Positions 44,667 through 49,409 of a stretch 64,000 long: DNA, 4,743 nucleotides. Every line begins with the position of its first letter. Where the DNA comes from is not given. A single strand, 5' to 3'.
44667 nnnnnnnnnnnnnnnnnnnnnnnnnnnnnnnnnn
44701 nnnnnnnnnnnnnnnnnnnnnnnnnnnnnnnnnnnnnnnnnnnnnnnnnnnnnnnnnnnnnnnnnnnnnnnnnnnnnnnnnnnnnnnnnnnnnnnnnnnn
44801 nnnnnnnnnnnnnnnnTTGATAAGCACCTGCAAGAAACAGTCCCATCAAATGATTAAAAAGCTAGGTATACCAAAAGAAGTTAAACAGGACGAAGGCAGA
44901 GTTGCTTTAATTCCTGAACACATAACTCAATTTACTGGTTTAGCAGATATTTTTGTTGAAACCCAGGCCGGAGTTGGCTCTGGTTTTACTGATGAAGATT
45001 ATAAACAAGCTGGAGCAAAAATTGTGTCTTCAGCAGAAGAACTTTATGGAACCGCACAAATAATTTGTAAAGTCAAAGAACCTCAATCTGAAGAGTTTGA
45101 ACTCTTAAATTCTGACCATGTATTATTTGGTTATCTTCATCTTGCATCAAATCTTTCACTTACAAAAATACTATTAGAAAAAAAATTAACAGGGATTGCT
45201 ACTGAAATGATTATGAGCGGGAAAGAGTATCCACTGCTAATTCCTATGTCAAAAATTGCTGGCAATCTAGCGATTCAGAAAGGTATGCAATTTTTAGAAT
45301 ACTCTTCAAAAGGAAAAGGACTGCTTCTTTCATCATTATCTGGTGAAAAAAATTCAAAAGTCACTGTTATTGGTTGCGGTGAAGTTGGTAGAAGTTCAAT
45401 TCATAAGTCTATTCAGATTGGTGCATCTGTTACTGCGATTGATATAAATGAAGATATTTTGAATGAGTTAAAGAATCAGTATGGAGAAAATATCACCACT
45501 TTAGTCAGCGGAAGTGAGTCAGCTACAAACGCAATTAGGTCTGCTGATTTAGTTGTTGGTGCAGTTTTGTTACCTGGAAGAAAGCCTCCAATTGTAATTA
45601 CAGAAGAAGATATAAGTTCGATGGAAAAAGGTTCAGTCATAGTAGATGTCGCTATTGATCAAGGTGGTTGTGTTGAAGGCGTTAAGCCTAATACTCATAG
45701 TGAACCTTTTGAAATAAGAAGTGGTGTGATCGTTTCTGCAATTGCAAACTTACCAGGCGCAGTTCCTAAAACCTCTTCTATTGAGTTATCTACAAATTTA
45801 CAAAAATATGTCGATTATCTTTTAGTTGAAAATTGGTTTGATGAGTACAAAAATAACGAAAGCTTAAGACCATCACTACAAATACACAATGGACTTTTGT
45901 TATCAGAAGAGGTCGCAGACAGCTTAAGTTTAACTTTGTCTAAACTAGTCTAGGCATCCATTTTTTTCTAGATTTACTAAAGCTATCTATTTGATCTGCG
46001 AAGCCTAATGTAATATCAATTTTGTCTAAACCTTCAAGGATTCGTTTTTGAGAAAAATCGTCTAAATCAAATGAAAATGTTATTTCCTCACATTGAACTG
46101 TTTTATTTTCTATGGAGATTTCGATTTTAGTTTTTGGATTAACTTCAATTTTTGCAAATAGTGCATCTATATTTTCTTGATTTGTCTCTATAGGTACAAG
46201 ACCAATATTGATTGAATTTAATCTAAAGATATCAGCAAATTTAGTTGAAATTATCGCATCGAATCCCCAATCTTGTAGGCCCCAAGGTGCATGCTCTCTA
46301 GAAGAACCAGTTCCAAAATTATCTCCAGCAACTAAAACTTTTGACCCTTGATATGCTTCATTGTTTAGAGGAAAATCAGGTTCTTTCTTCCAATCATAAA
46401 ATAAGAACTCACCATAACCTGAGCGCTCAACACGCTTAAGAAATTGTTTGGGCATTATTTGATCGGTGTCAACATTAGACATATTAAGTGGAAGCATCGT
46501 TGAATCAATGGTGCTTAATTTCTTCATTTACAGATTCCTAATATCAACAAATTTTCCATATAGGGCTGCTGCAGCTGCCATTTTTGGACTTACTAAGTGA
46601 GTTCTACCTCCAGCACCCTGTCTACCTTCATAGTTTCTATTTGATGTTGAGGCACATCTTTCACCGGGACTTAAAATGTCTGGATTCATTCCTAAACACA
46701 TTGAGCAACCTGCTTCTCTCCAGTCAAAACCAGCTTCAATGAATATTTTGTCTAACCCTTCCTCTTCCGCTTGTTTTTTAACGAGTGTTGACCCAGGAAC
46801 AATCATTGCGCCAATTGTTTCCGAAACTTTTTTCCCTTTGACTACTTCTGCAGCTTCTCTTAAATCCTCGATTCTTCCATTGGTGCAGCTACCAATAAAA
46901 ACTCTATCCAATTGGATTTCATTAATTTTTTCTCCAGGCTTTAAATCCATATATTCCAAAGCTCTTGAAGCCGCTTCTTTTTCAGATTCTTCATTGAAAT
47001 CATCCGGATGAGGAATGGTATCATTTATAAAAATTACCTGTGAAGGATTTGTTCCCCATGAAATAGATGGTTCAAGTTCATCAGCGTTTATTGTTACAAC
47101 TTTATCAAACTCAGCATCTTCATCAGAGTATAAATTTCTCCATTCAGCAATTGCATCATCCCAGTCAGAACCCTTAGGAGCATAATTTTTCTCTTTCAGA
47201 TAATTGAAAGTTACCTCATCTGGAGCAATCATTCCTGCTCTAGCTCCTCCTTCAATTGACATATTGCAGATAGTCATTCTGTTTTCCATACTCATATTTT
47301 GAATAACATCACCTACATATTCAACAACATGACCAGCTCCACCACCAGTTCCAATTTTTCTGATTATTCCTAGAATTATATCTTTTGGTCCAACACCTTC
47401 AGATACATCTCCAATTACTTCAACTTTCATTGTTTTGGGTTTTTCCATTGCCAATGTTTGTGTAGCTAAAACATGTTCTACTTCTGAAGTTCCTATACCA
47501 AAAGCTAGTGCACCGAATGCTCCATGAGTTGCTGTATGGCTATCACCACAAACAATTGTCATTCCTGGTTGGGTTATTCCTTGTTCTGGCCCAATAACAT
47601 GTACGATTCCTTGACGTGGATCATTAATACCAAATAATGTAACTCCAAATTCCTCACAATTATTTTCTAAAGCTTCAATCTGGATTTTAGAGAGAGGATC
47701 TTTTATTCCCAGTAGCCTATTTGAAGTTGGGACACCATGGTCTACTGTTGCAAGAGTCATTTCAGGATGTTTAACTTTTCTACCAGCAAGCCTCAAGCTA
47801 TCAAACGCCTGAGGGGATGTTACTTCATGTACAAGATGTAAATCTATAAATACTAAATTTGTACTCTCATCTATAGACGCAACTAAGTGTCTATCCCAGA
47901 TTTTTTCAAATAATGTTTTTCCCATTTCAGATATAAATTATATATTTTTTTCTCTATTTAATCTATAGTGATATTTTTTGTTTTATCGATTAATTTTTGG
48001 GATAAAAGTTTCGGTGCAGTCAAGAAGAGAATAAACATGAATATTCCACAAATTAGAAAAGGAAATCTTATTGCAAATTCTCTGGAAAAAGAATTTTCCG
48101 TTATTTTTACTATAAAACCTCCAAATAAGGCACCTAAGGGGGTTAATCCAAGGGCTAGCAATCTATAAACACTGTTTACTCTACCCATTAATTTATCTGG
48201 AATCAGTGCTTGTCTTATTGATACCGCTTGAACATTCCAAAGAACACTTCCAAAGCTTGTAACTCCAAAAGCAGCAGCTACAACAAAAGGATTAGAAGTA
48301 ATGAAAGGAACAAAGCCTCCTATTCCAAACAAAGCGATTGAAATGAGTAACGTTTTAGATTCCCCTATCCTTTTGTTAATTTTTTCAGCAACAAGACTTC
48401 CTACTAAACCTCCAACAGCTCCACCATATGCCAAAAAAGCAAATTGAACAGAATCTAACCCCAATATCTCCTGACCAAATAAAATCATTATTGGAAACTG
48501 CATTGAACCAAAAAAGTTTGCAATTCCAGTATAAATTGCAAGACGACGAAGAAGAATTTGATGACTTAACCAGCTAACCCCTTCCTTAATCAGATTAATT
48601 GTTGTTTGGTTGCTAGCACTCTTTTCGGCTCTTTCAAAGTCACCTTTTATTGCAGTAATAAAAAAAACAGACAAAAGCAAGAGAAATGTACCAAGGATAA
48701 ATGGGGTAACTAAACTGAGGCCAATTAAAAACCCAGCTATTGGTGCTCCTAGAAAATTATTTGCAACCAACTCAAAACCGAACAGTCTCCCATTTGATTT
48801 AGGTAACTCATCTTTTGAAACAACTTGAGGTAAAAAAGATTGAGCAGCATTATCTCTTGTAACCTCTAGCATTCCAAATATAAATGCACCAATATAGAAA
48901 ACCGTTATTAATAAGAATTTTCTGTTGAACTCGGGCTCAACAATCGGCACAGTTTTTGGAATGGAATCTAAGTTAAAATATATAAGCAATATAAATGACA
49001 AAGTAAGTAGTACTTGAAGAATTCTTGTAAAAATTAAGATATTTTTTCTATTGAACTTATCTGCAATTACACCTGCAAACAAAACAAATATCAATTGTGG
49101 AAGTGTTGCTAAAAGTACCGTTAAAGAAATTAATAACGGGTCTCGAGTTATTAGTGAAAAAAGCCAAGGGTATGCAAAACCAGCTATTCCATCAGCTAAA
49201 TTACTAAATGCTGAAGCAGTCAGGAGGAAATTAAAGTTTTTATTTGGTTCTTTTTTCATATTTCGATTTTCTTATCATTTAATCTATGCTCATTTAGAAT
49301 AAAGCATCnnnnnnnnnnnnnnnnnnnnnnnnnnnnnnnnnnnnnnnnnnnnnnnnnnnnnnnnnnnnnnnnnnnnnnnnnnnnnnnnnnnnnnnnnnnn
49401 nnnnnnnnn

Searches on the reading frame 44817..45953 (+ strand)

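Call 36: search_protein_families(library=ncbifam, proteins=[window:44817-45953:+], max_evalue=0.00001)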
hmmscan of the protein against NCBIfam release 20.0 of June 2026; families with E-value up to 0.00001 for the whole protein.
window:44817-45953:+ (378 aa): 3 families
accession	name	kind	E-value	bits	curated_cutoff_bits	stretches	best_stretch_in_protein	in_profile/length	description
TIGR00518.1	alaDH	equivalog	7e-105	351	391.85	1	15-372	2-360/370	alanine dehydrogenase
NF006942.0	PRK09424.1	equivalog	1.2e-43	149.6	383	2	15-223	2-209/510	Re/Si-specific NAD(P)(+) transhydrogenase subunit alpha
TIGR00561.1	pntA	equivalog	2.5e-36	125.4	444.4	1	15-338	1-340/511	Re/Si-specific NAD(P)(+) transhydrogenase subunit alpha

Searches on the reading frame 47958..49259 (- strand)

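Call 14: search_protein_families(library=pfam, proteins=[window:47958-49259:-], max_evalue=0.00001)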
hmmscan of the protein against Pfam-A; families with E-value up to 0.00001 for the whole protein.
window:47958-49259:- (433 aa): 3 families
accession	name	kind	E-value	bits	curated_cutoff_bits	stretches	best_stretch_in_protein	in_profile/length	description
PF07690.21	MFS_1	-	1e-24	87.6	33.4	2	13-283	2-251/347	Major Facilitator Superfamily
PF13347.12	MFS_2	-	6.8e-15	55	27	1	188-347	176-337/427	MFS/sugar transport protein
PF05977.19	MFS_3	-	3.7e-12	45.9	27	1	7-385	10-368/524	Transmembrane secretion effector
